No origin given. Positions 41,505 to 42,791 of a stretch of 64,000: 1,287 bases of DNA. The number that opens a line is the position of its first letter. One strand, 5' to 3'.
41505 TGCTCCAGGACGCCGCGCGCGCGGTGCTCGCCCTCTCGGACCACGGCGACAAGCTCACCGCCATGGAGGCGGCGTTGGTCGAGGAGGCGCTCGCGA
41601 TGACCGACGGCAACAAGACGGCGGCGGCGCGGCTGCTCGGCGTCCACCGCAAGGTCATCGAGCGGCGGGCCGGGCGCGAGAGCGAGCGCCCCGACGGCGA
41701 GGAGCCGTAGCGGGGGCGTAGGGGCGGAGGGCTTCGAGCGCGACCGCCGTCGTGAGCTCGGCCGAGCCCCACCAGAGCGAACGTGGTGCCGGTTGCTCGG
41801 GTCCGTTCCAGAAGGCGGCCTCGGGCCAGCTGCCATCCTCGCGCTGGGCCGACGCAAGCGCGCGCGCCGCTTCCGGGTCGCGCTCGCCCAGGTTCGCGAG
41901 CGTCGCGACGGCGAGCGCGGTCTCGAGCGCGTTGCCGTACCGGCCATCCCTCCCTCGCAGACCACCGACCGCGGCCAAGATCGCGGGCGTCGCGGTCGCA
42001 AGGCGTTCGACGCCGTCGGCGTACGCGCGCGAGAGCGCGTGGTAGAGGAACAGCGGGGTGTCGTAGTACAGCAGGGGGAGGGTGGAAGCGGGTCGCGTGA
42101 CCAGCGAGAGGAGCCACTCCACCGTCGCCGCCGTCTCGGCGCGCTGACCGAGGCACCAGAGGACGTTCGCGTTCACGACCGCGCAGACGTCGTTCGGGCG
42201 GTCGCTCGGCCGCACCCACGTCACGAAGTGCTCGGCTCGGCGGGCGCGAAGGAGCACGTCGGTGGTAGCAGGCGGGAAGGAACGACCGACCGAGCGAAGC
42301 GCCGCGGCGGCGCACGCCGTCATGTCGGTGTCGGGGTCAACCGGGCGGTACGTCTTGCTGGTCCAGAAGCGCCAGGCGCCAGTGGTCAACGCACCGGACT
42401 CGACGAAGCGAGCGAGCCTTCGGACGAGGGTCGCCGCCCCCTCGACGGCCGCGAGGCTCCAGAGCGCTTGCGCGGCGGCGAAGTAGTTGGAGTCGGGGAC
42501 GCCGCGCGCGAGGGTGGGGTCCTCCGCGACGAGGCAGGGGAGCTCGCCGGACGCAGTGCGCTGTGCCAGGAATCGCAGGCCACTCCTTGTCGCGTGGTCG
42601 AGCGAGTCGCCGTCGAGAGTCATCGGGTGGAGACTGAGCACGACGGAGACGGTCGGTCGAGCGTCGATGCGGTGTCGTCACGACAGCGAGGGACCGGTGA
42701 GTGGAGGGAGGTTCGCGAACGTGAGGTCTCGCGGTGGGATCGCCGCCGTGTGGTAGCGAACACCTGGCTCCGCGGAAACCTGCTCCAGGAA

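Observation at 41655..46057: Four-gene operon of unrelated hydrolase folds: metallophosphoesterase, TM/coiled-coil protein, MBL hydrolase, alpha/alpha-toroid protein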

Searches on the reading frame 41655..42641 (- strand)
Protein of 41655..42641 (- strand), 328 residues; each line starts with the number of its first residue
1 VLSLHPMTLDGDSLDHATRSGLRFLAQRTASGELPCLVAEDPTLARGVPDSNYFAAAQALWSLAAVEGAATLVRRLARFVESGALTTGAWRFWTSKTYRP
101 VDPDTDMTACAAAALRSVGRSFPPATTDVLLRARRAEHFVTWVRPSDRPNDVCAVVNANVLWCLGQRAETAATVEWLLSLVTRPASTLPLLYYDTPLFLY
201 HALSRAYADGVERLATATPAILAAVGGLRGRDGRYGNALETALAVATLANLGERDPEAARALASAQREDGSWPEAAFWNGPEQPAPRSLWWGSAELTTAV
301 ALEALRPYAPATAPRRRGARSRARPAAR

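Call 3: search_protein_families(library=pfam, proteins=[window:41655-42641:-], max_evalue=0.1)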
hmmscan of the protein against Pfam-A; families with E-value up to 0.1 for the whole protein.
window:41655-42641:- (328 aa): 0 families

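Call 4: search_protein_families(library=padloc, proteins=[window:41655-42641:-], max_evalue=0.1)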
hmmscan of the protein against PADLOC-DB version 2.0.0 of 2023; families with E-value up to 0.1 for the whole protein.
window:41655-42641:- (328 aa): 0 families

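Call 5: search_protein_families(library=ncbifam, proteins=[window:41655-42641:-], max_evalue=0.1)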
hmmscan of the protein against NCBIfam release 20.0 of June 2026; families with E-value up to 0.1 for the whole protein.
window:41655-42641:- (328 aa): 0 families

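Call 24: find_homologous_proteins(query=window:41655-42641:-)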
Query window:41655-42641:- (328 aa): 37 proteins with E <= 0.001 among 8000 candidates.
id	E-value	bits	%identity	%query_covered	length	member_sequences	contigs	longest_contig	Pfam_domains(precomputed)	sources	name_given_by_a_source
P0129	9.4e-206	700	100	98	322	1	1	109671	-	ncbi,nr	ncbi:MAG: hypothetical protein IT379_14890 [Deltaproteobacteria bacterium]|nr:hypothetical protein [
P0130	3.6e-142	491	73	99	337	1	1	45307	-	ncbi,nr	ncbi:MAG: hypothetical protein IT379_42035 [Deltaproteobacteria bacterium]|nr:hypothetical protein [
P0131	7.1e-97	343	61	86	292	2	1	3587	-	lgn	-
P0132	7.0e-60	221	47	88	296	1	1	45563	PF28380.1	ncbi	-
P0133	1.5e-56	210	44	90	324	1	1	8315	PF13243.13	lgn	-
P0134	2.2e-49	187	44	90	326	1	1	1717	PF13249.13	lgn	-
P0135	8.6e-38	148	39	86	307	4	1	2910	PF13243.13,PF28380.1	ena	-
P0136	5.7e-35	139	38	91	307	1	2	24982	PF28380.1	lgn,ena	-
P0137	6.3e-35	139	38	89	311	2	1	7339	PF28380.1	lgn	-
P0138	6.8e-33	132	37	88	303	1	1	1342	PF28380.1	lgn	-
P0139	8.0e-33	132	32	86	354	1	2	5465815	-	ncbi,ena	-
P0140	3.1e-31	127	37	86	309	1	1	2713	PF13243.13,PF28380.1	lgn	-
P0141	3.5e-30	123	34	93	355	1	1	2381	-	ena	-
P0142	3.6e-30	123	36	89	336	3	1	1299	PF13243.13,PF13249.13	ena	-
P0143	5.3e-30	123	33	87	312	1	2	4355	-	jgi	jgi:hypothetical protein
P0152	1.3e-16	79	32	66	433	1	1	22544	PF02979.22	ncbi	-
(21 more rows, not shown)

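Call 25: find_encoding_contigs(protein=P0130, flank=8000, max_places=2)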
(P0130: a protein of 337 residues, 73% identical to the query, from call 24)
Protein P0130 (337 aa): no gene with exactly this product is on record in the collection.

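Call 26: find_encoding_contigs(protein=P0132, flank=8000, max_places=2)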
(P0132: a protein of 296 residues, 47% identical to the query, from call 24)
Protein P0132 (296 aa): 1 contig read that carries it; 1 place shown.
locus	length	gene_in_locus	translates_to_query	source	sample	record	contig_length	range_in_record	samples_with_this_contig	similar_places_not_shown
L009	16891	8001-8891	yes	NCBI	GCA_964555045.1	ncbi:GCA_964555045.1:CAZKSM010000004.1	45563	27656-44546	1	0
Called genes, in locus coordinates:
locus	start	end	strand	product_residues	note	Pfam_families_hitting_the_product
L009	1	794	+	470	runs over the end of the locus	-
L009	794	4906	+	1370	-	PF20148:DUF6531, PF25023:TEN_YD-shell (weak), PF05593:RHS_repeat, PF25023:TEN_YD-shell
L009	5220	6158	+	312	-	-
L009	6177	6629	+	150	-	-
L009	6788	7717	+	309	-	-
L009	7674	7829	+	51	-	-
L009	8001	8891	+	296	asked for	PF28380:AstC-like_C (weak)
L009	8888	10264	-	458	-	PF00072:Response_reg, PF00158:Sigma54_activat, PF14532:Sigma54_activ_2, PF25601:AAA_lid_14, PF02954:HTH_8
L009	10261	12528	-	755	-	PF02518:HATPase_c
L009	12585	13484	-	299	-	-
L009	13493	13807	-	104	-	-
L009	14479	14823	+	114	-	-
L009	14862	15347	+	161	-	-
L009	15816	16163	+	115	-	-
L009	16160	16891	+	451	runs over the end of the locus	-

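Call 41: search_protein_families(library=pfam, proteins=[P0130, P0152], max_evalue=0.01)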
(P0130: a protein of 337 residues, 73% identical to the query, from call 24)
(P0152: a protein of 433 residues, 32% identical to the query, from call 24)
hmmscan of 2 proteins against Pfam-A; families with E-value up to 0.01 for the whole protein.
P0130 (337 aa): 0 families

P0152 (433 aa): 2 families
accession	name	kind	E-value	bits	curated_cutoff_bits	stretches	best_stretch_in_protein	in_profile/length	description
PF02979.21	NHase_alpha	-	1.6e-05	24.8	27.2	1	20-75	116-170/184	Nitrile hydratase, alpha chain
PF13243.12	SQHop_cyclase_C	-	0.00035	20.1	26.1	0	118-157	261-298/319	Squalene-hopene cyclase C-terminal domain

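Call 54: predict_structure(alignment_id=A3)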
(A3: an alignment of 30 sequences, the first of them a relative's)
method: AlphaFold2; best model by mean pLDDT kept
length: 322 residues; sequences in the alignment: 30
mean_pLDDT: 92.7   pTM: 0.91
mean pLDDT of the five models: 92.7, 92.1, 91.9, 91.8, 91.6
residues with pLDDT >= 90: 269; 70-90: 31; 50-70: 11; < 50: 11
segments of 3 or more residues with pLDDT < 50: 310-313, 315-317, 319-322
pLDDT, mean of each block of 10 residues (from residue 1): 84 98 97 95 96 98 98 97 91 87 98 96 95 92 92 98 98 96 95 98 97 98 97 99 98 98 98 79 94 98 72 48 43
secondary structure, 60 per line:
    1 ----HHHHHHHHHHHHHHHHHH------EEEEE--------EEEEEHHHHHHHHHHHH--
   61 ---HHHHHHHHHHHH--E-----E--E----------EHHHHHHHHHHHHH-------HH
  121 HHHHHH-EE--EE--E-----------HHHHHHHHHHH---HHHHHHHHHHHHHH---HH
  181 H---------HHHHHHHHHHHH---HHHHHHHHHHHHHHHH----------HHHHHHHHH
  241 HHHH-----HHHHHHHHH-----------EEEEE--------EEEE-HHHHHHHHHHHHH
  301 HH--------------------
elements in order: H5-22 E29-33 E42-46 H47-58 H64-75 H99-111 H119-126 H148-158 H162-175 H191-202 H206-221 H232-244 H250-258 E270-274 E283-286 H288-302

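Call 58: fold_search(model_id=the predicted structure, library=pdb)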
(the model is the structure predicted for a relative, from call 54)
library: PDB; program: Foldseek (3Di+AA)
matches with E <= 10: 354; with E <= 0.001: 47
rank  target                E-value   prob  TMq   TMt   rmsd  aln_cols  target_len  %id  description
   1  9m7d_B                6.2e-14  1.00  0.77  0.50   3.2       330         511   19  Crystal structure of AsDMS D333N mutant (released 2025-09-10)
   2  9mhs_A                1.3e-13  1.00  0.76  0.52   3.2       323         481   21  Drimenol synthase (released 2025-07-16)
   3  9m7f_A                2.4e-13  1.00  0.76  0.50   2.9       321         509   20  Crystal structure of AsDMS D333N mutant in complex with farnesyl pyrophosphate (released 2025-09-10)
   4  9m7f_B                2.4e-13  1.00  0.77  0.49   3.0       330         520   19  Crystal structure of AsDMS D333N mutant in complex with farnesyl pyrophosphate (released 2025-09-10)
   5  9m7e_B                2.8e-13  1.00  0.75  0.49   2.9       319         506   20  Crystal structure of AsDMS D333N mutant in complex with drimenyl phosphate (released 2025-09-10)
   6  9m7d_A                6.0e-13  1.00  0.76  0.48   2.9       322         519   19  Crystal structure of AsDMS D333N mutant (released 2025-09-10)
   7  9m7e_A                6.6e-13  1.00  0.76  0.48   2.9       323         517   20  Crystal structure of AsDMS D333N mutant in complex with drimenyl phosphate (released 2025-09-10)
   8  9mhs_B                7.6e-13  1.00  0.77  0.51   3.0       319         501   21  Drimenol synthase (released 2025-07-16)
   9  9mlo_A                2.5e-12  1.00  0.73  0.49   3.2       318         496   21  Drimenol Synthase - Farnesyl Thiol Complex (released 2025-07-16)
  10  9mlo_B                6.4e-12  1.00  0.75  0.50   2.9       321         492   21  Drimenol Synthase - Farnesyl Thiol Complex (released 2025-07-16)
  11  8pak_A                1.5e-10  1.00  0.68  0.64   5.3       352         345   19  Crystal Structure of a Squalene-Hopene Cyclase from Cystobacter fuscus (released 2024-06-26)
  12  8pak_B                3.2e-10  1.00  0.69  0.65   5.2       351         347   20  Crystal Structure of a Squalene-Hopene Cyclase from Cystobacter fuscus (released 2024-06-26)
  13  6sbe                  4.3e-09  1.00  0.69  0.64   5.7       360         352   16  Structure of type II terpene cyclase MstE_D109N from Scytonema in complex with geranylgeranyl dihydroxybenzoate (substra (released 2020-07-15)
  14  8paj_A                4.6e-09  1.00  0.70  0.66   5.0       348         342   22  Crystal Structure of a Squalene-Hopene cyclase from Archangium gephyra (released 2024-06-26)
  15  8paj_B                4.6e-09  1.00  0.71  0.67   4.9       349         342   22  Crystal Structure of a Squalene-Hopene cyclase from Archangium gephyra (released 2024-06-26)
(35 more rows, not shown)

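Call 59: search_solved_structures(query=A3, max_evalue=0.1, show_alignments=2)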
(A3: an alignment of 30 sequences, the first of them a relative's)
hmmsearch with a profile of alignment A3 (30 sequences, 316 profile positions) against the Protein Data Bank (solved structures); distinct sequences matched with E-value up to 0.1: 39.
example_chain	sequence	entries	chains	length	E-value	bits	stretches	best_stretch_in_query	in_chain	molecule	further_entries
9mhs_B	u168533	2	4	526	1.4e-28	103.3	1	31-309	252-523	Drimenol Synthase | Haloacid dehalogenase superfamily, subfamily IA, variant 3 with third motif having DD or E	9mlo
9m7d_A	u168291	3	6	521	4.1e-27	98.5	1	31-309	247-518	Haloacid dehalogenase superfamily, subfamily IA, variant 3 with third motif having DD or E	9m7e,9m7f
1gsz_A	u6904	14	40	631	5.2e-22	81.8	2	238-287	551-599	SQUALENE--HOPENE CYCLASE | SQUALENE-HOPENE CYCLASE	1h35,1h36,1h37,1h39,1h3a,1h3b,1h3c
2sqc_A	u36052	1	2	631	6.9e-22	81.4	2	238-287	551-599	SQUALENE-HOPENE CYCLASE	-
3sqc_A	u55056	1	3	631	9.9e-22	80.9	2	238-287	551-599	SQUALENE--HOPENE CYCLASE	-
22ty_A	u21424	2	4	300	2.3e-20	76.3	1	82-313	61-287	AstC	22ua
22tz_A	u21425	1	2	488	1.2e-19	74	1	82-312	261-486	AstC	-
8pak_A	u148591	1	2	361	6.9e-18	68.2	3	9-141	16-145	Squalene--hopene cyclase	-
8paj_A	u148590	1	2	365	1e-16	64.4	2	5-140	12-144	Squalene-hopene/tetraprenyl-beta-curcumene cyclase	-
7xq4_A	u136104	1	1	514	7.4e-14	55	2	48-145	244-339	SQHop_cyclase_C domain-containing protein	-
8zg0_A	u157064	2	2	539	9.3e-13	51.4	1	233-313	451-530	Squalene cyclase C-terminal domain-containing protein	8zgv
8zg1_A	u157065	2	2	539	1.4e-12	50.8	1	233-313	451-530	Squalene cyclase C-terminal domain-containing protein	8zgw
7xr7_A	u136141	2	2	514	1.6e-12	50.6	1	233-310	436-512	SQHop_cyclase_C domain-containing protein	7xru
6ij1_A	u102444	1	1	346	2.7e-12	49.9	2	8-151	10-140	Prenylcyclase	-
7xqz_A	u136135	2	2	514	6.9e-12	48.5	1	233-310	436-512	SQHop_cyclase_C domain-containing protein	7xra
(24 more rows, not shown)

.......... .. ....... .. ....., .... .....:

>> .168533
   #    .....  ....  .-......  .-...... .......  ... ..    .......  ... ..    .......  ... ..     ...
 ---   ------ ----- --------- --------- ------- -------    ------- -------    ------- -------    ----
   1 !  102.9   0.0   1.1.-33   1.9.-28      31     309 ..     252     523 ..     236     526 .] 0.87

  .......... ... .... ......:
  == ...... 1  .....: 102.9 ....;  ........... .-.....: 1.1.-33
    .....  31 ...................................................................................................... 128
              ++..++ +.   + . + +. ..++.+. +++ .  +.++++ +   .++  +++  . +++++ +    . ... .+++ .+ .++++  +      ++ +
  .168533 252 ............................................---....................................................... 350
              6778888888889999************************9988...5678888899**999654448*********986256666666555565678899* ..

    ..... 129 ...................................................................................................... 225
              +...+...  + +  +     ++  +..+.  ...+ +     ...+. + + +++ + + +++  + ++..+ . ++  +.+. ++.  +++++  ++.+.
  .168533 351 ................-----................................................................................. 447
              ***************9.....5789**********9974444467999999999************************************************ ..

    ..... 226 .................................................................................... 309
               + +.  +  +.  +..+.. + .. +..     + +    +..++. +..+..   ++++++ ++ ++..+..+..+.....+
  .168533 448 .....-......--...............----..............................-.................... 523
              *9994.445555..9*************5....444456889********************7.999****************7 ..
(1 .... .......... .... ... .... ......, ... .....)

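Call 69: find_encoding_contigs(protein=P0131, flank=6000, max_places=2)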
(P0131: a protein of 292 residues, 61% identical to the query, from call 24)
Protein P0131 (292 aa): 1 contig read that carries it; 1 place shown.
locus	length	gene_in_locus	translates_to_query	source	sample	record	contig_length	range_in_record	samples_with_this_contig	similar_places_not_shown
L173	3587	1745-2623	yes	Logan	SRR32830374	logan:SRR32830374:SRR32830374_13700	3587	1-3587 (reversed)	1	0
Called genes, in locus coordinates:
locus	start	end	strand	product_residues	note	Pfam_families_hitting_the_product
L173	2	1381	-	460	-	?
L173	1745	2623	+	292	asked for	-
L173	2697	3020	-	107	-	-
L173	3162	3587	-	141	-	?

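Call 70: find_encoding_contigs(protein=P0136, flank=7000, max_places=2)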
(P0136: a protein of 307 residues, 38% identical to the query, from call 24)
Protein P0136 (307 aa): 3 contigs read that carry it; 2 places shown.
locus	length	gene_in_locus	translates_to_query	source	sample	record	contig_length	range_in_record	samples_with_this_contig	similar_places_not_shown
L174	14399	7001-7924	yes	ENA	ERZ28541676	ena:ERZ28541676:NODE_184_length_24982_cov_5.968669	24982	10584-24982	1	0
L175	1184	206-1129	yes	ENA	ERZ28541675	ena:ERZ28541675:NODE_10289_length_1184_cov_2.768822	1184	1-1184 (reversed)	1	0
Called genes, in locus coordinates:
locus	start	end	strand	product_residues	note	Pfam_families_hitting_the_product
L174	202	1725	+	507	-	PF00158:Sigma54_activat, PF14532:Sigma54_activ_2, PF07728:AAA_5 (weak), PF25601:AAA_lid_14, PF02954:HTH_8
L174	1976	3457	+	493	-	PF04055:Radical_SAM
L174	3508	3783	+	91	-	-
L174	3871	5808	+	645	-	PF13243:SQHop_cyclase_C (faint)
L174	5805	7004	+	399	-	-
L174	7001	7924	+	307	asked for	PF28380:AstC-like_C (weak)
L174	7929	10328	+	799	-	PF12704:MacB_PCD, PF02687:FtsX, PF12704:MacB_PCD, PF02687:FtsX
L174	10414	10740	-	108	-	-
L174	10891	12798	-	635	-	PF07705:CARDB (weak)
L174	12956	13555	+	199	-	PF06414:Zeta_toxin, PF13671:AAA_33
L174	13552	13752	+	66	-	-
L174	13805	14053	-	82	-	-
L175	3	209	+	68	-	?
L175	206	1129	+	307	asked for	PF28380:AstC-like_C (weak)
